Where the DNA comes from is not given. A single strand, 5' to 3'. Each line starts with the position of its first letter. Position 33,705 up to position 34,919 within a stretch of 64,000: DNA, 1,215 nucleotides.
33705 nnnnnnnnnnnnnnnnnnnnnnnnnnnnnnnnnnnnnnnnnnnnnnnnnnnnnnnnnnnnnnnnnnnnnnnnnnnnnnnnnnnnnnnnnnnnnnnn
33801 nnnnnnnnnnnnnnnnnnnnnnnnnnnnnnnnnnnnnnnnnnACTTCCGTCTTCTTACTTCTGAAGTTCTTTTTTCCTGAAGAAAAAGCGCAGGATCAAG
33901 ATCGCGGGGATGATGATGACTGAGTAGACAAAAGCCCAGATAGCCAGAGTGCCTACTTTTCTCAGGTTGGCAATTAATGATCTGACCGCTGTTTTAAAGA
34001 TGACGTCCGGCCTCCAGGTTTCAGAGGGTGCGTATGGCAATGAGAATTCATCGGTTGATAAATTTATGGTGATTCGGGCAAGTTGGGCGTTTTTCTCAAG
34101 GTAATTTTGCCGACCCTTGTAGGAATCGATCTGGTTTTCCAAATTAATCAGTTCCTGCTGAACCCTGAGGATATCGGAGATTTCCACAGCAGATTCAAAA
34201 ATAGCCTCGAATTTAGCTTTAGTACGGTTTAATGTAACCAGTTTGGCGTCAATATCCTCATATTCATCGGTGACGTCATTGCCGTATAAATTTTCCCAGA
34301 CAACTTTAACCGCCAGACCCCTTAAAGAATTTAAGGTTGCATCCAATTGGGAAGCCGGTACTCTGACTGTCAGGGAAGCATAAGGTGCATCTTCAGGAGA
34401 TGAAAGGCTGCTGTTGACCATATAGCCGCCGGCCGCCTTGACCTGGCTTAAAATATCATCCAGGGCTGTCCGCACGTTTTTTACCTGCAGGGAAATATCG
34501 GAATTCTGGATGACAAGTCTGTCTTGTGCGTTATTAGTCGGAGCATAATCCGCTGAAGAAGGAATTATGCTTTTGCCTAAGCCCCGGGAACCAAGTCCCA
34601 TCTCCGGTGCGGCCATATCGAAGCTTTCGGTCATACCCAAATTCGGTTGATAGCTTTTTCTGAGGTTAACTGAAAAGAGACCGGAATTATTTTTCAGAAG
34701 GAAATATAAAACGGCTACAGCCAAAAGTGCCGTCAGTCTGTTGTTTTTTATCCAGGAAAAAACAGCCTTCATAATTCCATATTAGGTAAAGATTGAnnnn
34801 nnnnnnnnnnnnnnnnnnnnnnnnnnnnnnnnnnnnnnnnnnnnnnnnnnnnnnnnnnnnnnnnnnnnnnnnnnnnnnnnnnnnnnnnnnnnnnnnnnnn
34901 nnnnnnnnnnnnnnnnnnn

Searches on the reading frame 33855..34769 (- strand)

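Call 60: search_protein_families(library=pfam, proteins=[window:33855-34769:-], max_evalue=0.001)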
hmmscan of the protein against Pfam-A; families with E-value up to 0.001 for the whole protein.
window:33855-34769:- (304 aa): 1 family
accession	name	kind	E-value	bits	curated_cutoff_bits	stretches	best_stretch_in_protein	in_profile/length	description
PF14257.11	DUF4349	-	1.5e-38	132.7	27.7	1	84-293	1-211/213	Domain of unknown function (DUF4349)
